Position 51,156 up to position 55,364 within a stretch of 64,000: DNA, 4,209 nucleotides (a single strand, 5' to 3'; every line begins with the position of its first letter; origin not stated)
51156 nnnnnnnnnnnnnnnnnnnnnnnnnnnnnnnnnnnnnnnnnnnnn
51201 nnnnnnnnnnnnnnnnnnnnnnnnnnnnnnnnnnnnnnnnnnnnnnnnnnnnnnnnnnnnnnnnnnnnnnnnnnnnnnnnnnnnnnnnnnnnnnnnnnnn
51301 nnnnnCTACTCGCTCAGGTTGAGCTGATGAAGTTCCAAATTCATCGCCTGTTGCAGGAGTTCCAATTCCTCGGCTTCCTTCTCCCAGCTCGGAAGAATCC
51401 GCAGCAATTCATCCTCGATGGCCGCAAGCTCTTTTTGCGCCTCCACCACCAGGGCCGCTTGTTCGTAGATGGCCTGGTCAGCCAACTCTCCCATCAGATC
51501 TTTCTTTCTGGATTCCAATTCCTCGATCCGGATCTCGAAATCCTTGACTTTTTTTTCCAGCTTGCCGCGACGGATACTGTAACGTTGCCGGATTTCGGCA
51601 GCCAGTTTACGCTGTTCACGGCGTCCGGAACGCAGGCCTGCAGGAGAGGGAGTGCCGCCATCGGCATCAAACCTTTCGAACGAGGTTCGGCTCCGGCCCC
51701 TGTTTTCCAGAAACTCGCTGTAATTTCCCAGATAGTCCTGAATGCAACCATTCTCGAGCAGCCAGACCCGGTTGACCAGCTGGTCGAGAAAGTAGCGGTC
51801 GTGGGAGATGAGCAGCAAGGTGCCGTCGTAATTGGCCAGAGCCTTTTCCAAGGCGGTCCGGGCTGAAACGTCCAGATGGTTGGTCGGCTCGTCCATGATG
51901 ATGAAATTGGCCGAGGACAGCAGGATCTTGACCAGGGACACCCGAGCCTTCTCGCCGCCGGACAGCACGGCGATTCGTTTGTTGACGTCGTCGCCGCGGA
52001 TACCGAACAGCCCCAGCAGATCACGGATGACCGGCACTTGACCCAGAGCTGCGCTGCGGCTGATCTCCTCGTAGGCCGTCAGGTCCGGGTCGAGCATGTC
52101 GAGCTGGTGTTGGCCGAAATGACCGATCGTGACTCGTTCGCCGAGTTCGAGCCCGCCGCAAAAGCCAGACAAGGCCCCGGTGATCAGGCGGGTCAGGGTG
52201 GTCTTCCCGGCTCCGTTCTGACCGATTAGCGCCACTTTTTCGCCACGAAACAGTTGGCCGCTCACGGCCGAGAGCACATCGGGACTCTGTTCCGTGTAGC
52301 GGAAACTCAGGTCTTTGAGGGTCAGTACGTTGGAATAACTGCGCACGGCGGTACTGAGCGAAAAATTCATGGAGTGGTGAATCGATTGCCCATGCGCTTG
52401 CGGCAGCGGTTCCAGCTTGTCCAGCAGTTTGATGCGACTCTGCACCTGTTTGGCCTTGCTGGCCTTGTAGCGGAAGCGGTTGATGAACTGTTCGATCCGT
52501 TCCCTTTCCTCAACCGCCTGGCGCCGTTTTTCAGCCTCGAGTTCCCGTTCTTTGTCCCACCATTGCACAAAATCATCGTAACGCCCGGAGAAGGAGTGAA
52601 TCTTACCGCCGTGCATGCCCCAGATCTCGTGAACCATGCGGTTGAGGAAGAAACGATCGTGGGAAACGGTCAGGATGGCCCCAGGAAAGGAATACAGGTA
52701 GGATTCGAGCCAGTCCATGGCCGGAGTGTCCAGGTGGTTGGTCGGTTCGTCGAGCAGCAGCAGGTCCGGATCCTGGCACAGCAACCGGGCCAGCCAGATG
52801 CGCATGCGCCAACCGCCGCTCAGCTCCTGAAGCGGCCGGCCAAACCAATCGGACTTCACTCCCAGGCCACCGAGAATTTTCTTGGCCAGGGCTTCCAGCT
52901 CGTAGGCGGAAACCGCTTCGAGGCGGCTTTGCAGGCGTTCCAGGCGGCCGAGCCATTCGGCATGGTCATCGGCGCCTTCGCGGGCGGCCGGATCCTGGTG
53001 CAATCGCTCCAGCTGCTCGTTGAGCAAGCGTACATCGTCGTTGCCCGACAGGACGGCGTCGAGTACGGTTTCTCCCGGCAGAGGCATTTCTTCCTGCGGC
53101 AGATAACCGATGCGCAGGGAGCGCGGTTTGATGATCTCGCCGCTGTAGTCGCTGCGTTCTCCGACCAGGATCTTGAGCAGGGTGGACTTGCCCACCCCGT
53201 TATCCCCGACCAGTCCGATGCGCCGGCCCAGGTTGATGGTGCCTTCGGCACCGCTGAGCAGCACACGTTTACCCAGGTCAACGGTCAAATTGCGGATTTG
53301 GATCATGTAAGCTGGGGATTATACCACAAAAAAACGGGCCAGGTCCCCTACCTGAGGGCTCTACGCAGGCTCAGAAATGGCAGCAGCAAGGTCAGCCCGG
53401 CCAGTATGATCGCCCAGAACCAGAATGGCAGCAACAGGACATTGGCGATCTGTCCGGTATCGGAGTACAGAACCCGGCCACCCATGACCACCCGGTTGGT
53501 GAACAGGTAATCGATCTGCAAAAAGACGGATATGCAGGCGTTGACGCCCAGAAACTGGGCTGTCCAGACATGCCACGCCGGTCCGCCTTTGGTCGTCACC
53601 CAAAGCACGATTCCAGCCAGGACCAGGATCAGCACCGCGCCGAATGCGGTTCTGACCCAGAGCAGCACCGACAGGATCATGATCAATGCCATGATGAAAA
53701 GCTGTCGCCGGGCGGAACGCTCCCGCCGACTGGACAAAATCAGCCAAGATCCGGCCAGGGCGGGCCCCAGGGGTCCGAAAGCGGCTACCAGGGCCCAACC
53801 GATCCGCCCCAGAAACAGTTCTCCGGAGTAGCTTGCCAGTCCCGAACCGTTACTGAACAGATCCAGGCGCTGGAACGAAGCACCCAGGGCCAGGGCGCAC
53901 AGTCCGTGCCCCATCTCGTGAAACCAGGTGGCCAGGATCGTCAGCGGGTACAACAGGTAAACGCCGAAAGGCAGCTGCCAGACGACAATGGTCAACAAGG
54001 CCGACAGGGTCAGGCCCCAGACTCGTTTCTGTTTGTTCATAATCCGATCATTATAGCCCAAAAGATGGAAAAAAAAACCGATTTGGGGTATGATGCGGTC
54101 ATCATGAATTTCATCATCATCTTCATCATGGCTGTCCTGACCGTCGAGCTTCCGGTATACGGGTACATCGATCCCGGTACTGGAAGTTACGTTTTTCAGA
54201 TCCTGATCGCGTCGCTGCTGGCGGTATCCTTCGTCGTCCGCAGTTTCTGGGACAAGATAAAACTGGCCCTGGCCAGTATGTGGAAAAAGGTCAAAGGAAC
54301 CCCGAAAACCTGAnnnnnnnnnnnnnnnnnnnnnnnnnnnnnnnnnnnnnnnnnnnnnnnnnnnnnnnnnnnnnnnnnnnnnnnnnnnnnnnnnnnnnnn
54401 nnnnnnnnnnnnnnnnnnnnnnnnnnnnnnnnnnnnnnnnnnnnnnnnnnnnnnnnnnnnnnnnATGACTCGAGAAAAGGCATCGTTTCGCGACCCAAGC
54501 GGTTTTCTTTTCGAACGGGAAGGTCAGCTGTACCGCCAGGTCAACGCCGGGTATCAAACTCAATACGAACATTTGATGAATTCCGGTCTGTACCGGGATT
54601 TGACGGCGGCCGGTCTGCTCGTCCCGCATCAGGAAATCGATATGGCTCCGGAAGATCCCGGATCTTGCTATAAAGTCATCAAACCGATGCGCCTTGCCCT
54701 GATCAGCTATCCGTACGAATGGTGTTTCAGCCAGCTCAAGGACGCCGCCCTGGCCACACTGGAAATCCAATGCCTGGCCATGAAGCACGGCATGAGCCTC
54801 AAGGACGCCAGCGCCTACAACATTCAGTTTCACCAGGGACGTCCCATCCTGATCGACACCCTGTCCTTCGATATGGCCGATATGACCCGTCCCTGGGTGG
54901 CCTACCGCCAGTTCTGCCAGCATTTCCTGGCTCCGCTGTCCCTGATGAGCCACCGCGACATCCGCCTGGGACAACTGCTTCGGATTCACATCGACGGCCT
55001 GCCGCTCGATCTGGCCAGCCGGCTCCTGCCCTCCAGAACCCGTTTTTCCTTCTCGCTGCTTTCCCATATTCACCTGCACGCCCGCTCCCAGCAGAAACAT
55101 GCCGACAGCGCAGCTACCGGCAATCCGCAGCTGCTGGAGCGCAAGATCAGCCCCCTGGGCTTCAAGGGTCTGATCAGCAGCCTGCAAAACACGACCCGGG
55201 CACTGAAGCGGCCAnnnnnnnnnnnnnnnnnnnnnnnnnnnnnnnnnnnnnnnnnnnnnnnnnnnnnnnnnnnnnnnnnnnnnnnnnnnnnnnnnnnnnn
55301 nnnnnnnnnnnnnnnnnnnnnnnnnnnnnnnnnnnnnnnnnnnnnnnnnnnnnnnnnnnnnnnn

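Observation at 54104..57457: Three-gene surface-modification module: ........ protein + kinase/methyltransferase fusion + LtaS/EptA-fold transferase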

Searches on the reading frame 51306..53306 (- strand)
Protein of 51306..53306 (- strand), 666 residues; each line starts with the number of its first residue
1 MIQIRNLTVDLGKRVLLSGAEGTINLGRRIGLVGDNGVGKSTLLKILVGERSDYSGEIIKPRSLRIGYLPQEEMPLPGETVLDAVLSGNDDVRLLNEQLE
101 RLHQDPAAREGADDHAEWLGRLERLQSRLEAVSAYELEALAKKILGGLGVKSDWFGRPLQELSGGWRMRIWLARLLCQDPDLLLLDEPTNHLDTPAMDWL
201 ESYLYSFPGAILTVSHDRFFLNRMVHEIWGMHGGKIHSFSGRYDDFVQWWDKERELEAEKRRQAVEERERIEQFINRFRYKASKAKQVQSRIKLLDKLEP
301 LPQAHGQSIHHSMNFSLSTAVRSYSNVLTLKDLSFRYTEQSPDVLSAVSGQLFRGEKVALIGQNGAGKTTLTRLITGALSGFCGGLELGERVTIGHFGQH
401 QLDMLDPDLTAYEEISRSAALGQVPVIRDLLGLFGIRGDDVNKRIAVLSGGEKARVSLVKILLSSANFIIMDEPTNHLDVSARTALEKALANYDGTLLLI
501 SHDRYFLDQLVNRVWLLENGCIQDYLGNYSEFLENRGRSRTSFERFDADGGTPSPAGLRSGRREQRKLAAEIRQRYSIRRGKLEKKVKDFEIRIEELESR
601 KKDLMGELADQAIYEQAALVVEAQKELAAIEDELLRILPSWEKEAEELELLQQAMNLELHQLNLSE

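Call 70: find_related_loci(query=window:51306-53306:-, collection=genome_contigs, flank=1000)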
Query window:51306-53306:- (666 aa) in genome_contigs; peptide patterns used: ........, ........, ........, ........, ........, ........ (x = any residue, [..] = any of these).
160 stretches matched a pattern; 45 encode a relative of the query (tblastn E <= 1e-3); 45 distinct loci.
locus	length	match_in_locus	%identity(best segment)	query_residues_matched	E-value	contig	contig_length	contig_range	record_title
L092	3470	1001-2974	79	1-659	0e+0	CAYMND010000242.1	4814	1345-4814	MAG TPA_asm: uncultured Clostridia bacterium isolate binchicken_co108_206 genome assembly, contig: NODE_35661_length_481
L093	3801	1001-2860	46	1-630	4e-167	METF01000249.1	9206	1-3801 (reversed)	MAG: candidate division KSB1 bacterium RBG_16_48_16 RBG_16_scaffold_57479, whole genome shotgun sequence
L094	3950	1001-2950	49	1-661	4e-171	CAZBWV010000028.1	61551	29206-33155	MAG TPA_asm: uncultured Calditrichaceae bacterium isolate binchicken_co219_443 genome assembly, contig: k141_232387, who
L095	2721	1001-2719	49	1-580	6e-166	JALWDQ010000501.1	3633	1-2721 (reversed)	MAG: Calditrichia bacterium isolate T11_maxbin2_scaf2bin.301 T11_NODE_27431_length_3633_cov_1.831717, whole genome shotg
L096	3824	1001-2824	34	1-639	6e-106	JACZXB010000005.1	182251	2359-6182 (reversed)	MAG: Candidatus Zixiibacteriota bacterium isolate B22T1B11 B22T1B11_NODE13, whole genome shotgun sequence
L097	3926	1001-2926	32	1-621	2e-104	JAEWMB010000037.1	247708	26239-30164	MAG: Bacillota bacterium isolate OH_PDB_117 k127_406370, whole genome shotgun sequence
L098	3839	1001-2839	34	1-643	2e-103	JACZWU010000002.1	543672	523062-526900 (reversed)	MAG: Candidatus Zixiibacteriota bacterium isolate B21T1B10 B21T1B10_NODE2, whole genome shotgun sequence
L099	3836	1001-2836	35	1-642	1e-103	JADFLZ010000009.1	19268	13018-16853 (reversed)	MAG: Candidatus Zixiibacteriota bacterium isolate B55T3L14 B55T3L14_NODE1643, whole genome shotgun sequence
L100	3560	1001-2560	37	1-534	1e-102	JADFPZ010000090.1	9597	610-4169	MAG: Candidatus Zixiibacteriota bacterium isolate B77T1B8 B77T1B8_NODE14533, whole genome shotgun sequence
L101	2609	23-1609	36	1-534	3e-102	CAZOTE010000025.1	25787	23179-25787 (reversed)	MAG TPA_asm: uncultured Eubacteriaceae bacterium isolate SRP241341_co1_164 genome assembly, contig: NODE_2203_length_257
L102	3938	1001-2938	34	1-647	4e-102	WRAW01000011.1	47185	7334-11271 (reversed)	MAG: Defluviitaleaceae bacterium isolate Lab288P1bin51 Ga0131853_10001183, whole genome shotgun sequence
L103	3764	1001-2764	35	1-598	9e-101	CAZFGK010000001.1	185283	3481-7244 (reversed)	MAG TPA_asm: uncultured Ignavibacteriales bacterium isolate SRP287051_co2_196 genome assembly, contig: NODE_113_length_1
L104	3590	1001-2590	38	1-533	1e-99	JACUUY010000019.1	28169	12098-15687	MAG: candidate division WOR-3 bacterium isolate Kmv43 NODE_775_length_28169_cov_8.568720, whole genome shotgun sequence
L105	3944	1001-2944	31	11-642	6e-94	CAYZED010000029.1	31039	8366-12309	MAG TPA_asm: uncultured Clostridiaceae bacterium isolate binchicken_co113_3 genome assembly, contig: NODE_1584_length_31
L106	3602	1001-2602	30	1-544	3e-81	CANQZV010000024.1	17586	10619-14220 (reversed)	MAG: uncultured Clostridia bacterium isolate Lapin-017__bin31 genome assembly, contig: Lapin-017__NODE_1868_length_17586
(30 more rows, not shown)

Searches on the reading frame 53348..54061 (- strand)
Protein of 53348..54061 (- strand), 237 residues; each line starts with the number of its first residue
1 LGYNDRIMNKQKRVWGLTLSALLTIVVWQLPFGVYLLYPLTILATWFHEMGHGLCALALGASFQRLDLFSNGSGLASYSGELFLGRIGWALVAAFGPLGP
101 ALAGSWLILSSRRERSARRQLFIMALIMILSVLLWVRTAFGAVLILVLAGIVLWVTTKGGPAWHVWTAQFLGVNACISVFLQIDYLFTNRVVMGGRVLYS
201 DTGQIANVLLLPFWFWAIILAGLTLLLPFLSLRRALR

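Call 3: search_protein_families(library=pfam, proteins=[window:53348-54061:-], max_evalue=0.1)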
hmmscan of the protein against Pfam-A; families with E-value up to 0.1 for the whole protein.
window:53348-54061:- (237 aa): 2 families
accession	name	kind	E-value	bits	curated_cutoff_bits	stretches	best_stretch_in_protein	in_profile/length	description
PF13398.12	Peptidase_M50B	-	5.6e-39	134.4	26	1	22-226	4-196/201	Peptidase M50B-like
PF02163.28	Peptidase_M50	-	0.044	13.6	27.2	0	45-65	10-30/221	Peptidase family M50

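Call 4: search_protein_families(library=ncbifam, proteins=[window:53348-54061:-], max_evalue=0.1)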
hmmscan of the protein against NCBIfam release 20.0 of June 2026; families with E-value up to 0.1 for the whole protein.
window:53348-54061:- (237 aa): 1 family
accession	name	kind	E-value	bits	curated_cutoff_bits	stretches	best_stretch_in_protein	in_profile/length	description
NF041824.1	daptide_HExxH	equivalog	0.0091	15.2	300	1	24-65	149-191/379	daptide biosynthesis intramembrane metalloprotease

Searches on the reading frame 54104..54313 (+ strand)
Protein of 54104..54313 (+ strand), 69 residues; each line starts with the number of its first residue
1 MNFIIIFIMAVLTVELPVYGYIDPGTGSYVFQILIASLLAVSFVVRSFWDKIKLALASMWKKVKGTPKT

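Call 3: search_protein_families(library=pfam, proteins=[window:54104-54313:+], max_evalue=0.1)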
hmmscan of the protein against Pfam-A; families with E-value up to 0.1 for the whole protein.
window:54104-54313:+ (69 aa): 0 families

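Call 4: search_protein_families(library=ncbifam, proteins=[window:54104-54313:+], max_evalue=0.1)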
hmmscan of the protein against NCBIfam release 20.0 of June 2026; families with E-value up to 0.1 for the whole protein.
window:54104-54313:+ (69 aa): 0 families

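Call 48: find_homologous_proteins(query=window:54104-54313:+, max_evalue=0.01)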
Query window:54104-54313:+ (69 aa): 28 proteins with E <= 0.01 among 28 candidates.
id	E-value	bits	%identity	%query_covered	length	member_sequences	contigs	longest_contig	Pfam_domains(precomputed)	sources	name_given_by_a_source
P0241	7.0e-37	142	100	100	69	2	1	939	-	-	-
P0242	1.6e-24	103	70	100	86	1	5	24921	-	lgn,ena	-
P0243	8.2e-24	100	70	100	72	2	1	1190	-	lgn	-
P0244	1.6e-20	90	68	99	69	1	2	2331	-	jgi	-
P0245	1.3e-18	84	68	90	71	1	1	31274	-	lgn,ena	-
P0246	1.4e-11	62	59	74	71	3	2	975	-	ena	-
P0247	1.5e-11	62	46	99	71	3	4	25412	-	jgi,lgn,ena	-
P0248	1.1e-10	59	55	68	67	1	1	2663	-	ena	-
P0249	1.8e-10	58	59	71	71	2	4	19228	-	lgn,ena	-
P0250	3.7e-10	57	59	67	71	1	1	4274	-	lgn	-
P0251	1.9e-9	55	51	80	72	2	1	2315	-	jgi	jgi:hypothetical protein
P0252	3.2e-9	54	44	90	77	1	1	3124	-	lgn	-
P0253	3.8e-9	54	67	57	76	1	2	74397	-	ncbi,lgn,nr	ncbi:MAG: hypothetical protein ABFD49_12135 [Armatimonadota bacterium]|nr:hypothetical protein [bact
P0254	3.6e-8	51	45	90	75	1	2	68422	-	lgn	-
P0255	1.3e-7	49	55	71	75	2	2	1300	-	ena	-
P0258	3.4e-7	48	60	51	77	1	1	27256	-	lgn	-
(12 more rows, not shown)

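Call 64: search_protein_representatives(alignment_id=A4)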
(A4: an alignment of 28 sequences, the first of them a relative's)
Query: 28 sequences, 75 profile positions. Proteins with E-value up to 0.001 (for the whole library): 11609; up to 1e-10: 3110; up to 1e-30: 0. The best 150 are listed.
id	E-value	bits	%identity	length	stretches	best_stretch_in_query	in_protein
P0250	4.3e-24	100.0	-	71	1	3-70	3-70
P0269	5.9e-24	99.6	-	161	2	11-61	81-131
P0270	2.7e-23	97.5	-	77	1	8-74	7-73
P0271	8.5e-22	92.7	-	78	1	5-73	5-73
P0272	1.1e-21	92.4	-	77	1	4-74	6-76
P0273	1.1e-21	92.3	-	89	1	6-73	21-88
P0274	1.2e-21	92.2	-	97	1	6-74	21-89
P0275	1.6e-21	91.8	-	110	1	10-74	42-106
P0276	1.7e-21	91.7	-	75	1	10-72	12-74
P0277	3.1e-21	90.9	-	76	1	6-73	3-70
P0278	3.3e-21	90.8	-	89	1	6-73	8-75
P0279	4.8e-21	90.2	-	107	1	7-74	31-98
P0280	5.3e-21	90.1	-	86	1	8-71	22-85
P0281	9.0e-21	89.4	-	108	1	11-74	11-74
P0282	1.4e-20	88.8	-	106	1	4-74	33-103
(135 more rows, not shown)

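Call 93: find_encoding_contigs(protein=P0253, flank=4000, max_places=1)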
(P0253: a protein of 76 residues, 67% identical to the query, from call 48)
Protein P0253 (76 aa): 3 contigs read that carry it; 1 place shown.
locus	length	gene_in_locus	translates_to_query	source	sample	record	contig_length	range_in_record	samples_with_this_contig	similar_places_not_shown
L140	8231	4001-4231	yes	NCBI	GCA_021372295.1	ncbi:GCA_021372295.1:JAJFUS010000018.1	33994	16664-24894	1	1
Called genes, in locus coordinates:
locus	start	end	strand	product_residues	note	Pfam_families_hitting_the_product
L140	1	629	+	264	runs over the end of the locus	PF02548:Pantoate_transf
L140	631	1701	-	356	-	PF07833:Cu_amine_oxidN1, PF17210:SdrD_B (weak)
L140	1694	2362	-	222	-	PF13490:zf-HC2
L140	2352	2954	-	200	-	PF04542:Sigma70_r2, PF08281:Sigma70_r4_2, PF04545:Sigma70_r4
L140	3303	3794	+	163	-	PF02075:RuvC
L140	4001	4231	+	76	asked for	-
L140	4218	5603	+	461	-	-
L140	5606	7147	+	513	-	PF00884:Sulfatase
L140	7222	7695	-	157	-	PF00160:Pro_isomerase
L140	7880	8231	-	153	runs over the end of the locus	PF00963:Cohesin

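Call 94: find_encoding_contigs(protein=P0254, flank=4000, max_places=1)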
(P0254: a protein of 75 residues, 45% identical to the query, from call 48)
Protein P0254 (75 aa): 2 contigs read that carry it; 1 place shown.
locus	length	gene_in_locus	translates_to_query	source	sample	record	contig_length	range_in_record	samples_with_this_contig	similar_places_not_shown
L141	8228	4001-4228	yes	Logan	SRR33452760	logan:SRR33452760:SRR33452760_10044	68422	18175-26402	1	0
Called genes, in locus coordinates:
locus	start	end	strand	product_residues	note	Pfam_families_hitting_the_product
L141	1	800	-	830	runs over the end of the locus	PF09586:YfhO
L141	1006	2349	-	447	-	PF09852:DUF2079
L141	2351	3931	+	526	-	-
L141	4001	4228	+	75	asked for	-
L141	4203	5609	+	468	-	-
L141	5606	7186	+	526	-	PF00884:Sulfatase (weak)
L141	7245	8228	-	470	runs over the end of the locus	-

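Call 95: find_encoding_contigs(protein=P0258, flank=4000, max_places=1)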
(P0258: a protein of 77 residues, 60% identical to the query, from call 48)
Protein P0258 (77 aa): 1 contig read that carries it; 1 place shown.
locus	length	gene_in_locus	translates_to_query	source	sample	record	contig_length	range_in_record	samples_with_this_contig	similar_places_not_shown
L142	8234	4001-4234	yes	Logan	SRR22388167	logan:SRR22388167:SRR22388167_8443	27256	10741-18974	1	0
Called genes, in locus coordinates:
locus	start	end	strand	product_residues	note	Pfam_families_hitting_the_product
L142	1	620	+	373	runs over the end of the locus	PF04055:Radical_SAM, PF13186:SPASM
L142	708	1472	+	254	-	PF01261:AP_endonuc_2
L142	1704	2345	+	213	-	PF04542:Sigma70_r2, PF08281:Sigma70_r4_2, PF00196:GerE (weak)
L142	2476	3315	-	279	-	PF01555:N6_N4_Mtase, PF13649:Methyltransf_25 (weak), PF08241:Methyltransf_11 (faint), PF01555:N6_N4_Mtase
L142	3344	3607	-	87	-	PF12728:HTH_17 (weak)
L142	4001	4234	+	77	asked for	-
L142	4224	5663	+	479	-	-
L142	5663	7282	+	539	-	PF00884:Sulfatase (weak)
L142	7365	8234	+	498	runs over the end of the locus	PF00884:Sulfatase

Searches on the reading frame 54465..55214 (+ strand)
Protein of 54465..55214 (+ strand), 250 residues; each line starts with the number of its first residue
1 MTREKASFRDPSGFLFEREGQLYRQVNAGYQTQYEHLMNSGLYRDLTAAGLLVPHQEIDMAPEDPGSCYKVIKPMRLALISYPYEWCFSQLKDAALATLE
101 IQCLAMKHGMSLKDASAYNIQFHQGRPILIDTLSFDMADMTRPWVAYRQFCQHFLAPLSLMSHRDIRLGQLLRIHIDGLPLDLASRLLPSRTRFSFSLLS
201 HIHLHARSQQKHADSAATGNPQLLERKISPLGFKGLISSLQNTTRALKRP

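Call 50: predict_structure(alignment_id=A2)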
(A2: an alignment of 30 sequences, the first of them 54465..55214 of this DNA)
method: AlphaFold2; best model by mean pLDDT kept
length: 250 residues; sequences in the alignment: 30
mean_pLDDT: 87.6   pTM: 0.86
mean pLDDT of the five models: 87.6, 85.5, 85.5, 84.5, 83.1
residues with pLDDT >= 90: 154; 70-90: 70; 50-70: 18; < 50: 8
segments of 3 or more residues with pLDDT < 50: 1-8
pLDDT, mean of each block of 10 residues (from residue 1): 46 86 92 97 98 94 84 90 92 98 95 91 94 89 83 96 90 88 94 93 85 60 69 91 93
secondary structure, 60 per line:
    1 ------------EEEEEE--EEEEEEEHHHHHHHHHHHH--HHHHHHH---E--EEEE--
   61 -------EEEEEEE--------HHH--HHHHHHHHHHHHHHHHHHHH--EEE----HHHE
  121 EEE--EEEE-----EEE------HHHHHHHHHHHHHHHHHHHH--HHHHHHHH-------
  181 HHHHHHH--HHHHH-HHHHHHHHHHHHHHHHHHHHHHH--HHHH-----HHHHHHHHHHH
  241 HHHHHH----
elements in order: E13-18 E21-27 H28-39 H42-48 E55-58 E68-74 H88-107 E110-112 E120-123 E126-129 E135-137 H144-163 H166-173 H181-187 H190-194 H196-218 H221-224 H230-246

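Call 54: fold_search(model_id=the predicted structure, library=pdb)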
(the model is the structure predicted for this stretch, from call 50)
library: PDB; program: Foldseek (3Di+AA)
matches with E <= 10: 1979; with E <= 0.001: 69
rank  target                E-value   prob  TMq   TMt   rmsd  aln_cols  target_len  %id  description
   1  9av6                  9.9e-05  1.00  0.41  0.35  14.5       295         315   14  Crystal structure of CMGC family protein kinase from Trichomonas vaginalis (Apo) (released 2024-03-13)
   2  1yhv                  1.2e-04  1.00  0.36  0.32  14.0       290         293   15  Crystal Structure of PAK1 kinase domain with two point mutations (K299R, T423E) (released 2005-05-24)
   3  1yhw                  1.3e-04  1.00  0.42  0.37  12.8       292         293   15  Crystal Structure of PAK1 kinase domain with one point mutations (K299R) (released 2005-05-24)
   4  4o0t_A                1.3e-04  1.00  0.42  0.38  13.7       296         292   12  Back pocket flexibility provides group-II PAK selectivity for type 1 kinase inhibitors (released 2014-02-12)
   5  5kbq_A                1.3e-04  1.00  0.38  0.34  12.3       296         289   15  Pak1 in complex with bis-anilino pyrimidine inhibitor (released 2016-09-28)
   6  7dsy_a                1.7e-04  1.00  0.45  0.21   7.2       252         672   13  Crystal Structure of RNase L in complex with KM05073 (released 2021-11-24)
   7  3q52                  1.7e-04  1.00  0.40  0.36  13.2       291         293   14  Structure of phosphorylated PAK1 kinase domain (released 2011-12-21)
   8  9n48_A                1.8e-04  1.00  0.40  0.36  13.2       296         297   13  Crystal structure of PAK1 bound to compound C1 (released 2025-06-25)
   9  9d4w_A                2.0e-04  1.00  0.42  0.37  13.1       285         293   15  Structure of PAK1 in complex with compound 12 (released 2025-04-02)
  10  9d4w_B                2.1e-04  1.00  0.42  0.39  13.8       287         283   16  Structure of PAK1 in complex with compound 12 (released 2025-04-02)
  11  3q53                  2.1e-04  1.00  0.39  0.35  14.0       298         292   13  Structure of phosphorylated PAK1 kinase domain in complex with ATP (released 2011-12-21)
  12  4daw                  2.1e-04  1.00  0.38  0.33  14.2       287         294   16  Crystal structure of PAK1 kinase domain with the ruthenium phthalimide complex (released 2012-03-14)
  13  4zy4_A                2.2e-04  1.00  0.41  0.37  13.0       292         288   13  Crystal structure of P21 activated kinase 1 in complex with an inhibitor compound 4 (released 2015-07-01)
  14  6sui                  2.5e-04  1.00  0.39  0.32  12.9       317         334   10  AMICOUMACIN KINASE AMIN (released 2020-07-22)
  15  6zxg_z                2.8e-04  1.00  0.42  0.33  11.5       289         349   11  Cryo-EM structure of a late human pre-40S ribosomal subunit - State H1 (released 2020-12-02)
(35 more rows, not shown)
